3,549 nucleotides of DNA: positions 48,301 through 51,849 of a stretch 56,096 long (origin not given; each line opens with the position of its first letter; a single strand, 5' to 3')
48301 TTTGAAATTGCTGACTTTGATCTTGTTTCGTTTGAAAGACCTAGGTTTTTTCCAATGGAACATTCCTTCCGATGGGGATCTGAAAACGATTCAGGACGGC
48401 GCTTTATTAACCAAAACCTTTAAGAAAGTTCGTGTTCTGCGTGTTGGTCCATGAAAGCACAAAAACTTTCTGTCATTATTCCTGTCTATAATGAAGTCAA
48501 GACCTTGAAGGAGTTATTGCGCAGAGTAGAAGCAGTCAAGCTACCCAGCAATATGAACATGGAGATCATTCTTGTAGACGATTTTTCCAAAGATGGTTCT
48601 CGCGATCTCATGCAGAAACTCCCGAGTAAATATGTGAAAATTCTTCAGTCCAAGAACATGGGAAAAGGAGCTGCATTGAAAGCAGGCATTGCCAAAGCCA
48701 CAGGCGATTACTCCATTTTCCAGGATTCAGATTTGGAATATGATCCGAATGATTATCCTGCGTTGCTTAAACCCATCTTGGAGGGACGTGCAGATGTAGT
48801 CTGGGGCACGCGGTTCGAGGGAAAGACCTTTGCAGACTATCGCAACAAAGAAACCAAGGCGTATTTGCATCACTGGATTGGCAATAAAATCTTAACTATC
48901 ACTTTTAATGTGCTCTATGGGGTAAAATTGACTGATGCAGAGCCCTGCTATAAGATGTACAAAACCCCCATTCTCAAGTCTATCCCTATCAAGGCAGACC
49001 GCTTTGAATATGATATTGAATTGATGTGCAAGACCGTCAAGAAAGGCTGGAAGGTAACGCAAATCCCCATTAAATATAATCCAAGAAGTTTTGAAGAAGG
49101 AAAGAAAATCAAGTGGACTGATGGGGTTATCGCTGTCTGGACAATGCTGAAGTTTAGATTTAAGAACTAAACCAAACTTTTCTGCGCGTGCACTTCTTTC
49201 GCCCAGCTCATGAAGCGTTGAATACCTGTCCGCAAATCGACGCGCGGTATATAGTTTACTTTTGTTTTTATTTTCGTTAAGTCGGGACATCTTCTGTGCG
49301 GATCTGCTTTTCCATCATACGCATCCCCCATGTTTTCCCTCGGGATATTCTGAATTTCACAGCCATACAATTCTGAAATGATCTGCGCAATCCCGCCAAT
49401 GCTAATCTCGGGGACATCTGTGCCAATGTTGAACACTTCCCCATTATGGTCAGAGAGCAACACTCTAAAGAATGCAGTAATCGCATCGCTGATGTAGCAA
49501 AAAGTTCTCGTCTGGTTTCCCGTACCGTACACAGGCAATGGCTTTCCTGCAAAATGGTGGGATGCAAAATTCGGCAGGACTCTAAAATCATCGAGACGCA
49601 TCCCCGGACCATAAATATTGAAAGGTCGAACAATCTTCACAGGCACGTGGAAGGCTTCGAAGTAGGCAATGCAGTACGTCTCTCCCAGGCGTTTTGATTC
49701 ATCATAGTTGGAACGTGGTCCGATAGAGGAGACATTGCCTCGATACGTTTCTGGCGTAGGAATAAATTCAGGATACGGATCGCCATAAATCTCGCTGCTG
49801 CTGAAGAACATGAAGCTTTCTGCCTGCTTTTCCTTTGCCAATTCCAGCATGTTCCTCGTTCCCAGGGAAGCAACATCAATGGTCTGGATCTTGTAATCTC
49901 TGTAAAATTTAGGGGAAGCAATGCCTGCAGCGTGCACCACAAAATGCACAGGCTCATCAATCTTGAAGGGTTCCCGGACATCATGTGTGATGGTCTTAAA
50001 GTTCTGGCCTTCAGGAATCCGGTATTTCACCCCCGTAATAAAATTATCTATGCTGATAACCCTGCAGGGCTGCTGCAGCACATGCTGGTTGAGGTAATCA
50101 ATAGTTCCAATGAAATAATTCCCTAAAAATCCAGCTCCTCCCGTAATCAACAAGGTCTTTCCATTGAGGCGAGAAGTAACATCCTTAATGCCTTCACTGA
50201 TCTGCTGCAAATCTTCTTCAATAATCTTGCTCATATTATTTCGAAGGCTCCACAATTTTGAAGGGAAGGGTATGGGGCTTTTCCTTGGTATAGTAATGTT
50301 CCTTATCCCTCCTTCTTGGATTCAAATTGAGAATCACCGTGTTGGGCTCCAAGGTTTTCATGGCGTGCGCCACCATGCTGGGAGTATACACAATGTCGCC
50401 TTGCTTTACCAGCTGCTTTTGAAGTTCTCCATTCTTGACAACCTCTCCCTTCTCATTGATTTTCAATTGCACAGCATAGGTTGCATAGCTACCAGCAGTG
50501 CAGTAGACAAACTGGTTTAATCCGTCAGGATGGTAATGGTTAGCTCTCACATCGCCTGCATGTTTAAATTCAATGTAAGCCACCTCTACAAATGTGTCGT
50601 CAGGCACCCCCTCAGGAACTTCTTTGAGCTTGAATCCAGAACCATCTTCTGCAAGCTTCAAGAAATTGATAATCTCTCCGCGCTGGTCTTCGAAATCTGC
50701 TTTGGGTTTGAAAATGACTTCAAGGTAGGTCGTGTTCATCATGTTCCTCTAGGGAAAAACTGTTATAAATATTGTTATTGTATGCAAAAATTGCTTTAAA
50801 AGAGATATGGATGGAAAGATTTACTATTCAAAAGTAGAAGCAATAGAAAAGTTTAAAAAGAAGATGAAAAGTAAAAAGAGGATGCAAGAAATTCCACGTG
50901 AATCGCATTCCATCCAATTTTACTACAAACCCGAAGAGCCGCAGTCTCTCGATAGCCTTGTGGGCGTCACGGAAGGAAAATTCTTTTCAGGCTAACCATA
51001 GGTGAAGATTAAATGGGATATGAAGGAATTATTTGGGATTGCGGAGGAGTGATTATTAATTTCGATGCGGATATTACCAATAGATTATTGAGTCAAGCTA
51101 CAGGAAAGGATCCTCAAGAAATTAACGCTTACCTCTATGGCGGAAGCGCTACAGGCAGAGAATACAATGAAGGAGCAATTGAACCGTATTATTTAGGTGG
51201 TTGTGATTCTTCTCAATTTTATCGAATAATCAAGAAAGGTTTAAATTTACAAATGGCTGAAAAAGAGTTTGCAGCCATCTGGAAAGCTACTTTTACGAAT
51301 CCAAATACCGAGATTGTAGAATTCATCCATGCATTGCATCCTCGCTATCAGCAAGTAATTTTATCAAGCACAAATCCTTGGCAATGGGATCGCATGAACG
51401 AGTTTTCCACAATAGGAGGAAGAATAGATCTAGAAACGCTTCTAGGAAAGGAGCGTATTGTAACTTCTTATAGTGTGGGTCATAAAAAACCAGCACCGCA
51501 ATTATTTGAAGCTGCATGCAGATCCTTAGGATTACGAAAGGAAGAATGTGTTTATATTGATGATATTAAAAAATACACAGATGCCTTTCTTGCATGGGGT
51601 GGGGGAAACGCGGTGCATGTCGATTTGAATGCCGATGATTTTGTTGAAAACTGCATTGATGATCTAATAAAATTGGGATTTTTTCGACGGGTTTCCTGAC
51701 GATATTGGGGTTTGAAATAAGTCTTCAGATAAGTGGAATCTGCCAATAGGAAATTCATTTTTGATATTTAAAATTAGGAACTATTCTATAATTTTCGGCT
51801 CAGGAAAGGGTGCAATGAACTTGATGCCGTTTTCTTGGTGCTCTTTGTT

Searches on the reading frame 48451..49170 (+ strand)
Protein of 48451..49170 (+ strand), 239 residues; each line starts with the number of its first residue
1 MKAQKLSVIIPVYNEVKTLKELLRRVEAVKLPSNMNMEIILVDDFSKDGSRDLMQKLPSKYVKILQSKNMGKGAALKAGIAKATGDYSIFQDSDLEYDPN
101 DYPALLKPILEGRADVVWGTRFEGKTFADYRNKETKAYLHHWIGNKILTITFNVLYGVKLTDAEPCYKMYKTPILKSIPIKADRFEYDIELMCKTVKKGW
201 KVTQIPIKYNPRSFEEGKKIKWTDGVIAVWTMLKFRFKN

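Call 40: search_protein_families(library=pfam, proteins=[window:48451-49170:+], max_evalue=0.001)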
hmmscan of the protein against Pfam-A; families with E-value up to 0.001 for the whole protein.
window:48451-49170:+ (239 aa): 3 families
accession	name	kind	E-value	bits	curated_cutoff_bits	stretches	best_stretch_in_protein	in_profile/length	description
PF00535.33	Glycos_transf_2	-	2.1e-33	116.1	23.3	1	7-176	1-165/168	Glycosyl transferase family 2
PF10111.15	Glyco_tranf_2_2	-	4e-05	23.7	27.3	1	7-107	1-104/276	Glycosyltransferase like family 2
PF13641.12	Glyco_tranf_2_3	-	0.00014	22.4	27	1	6-94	3-96/230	Glycosyltransferase like family 2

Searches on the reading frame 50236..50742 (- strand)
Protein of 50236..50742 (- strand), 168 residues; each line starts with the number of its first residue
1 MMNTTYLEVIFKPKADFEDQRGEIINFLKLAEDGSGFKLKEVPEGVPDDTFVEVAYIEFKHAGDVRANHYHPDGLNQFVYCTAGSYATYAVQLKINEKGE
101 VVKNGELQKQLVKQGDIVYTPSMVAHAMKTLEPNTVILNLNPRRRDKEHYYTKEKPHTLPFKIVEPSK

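Call 40: search_protein_families(library=pfam, proteins=[window:50236-50742:-], max_evalue=0.001)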
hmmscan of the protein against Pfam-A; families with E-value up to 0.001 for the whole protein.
window:50236-50742:- (168 aa): 2 families
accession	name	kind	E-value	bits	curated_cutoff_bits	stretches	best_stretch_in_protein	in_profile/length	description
PF07883.17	Cupin_2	-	1.2e-05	25.4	27.2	1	62-131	8-59/70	Cupin domain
PF00908.23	dTDP_sugar_isom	-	0.00021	21.5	27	1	17-139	15-127/168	dTDP-4-dehydrorhamnose 3,5-epimerase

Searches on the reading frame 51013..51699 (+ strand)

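Call 40: search_protein_families(library=pfam, proteins=[window:51013-51699:+], max_evalue=0.001)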
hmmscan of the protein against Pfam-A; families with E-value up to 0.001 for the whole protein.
window:51013-51699:+ (228 aa): 2 families
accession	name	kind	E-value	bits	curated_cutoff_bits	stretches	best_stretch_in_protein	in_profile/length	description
PF00702.32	Hydrolase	-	2e-09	38.5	26.4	1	4-184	2-179/191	haloacid dehalogenase-like hydrolase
PF13419.12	HAD_2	-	6.6e-07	30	23.8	1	81-185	64-161/178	Haloacid dehalogenase-like hydrolase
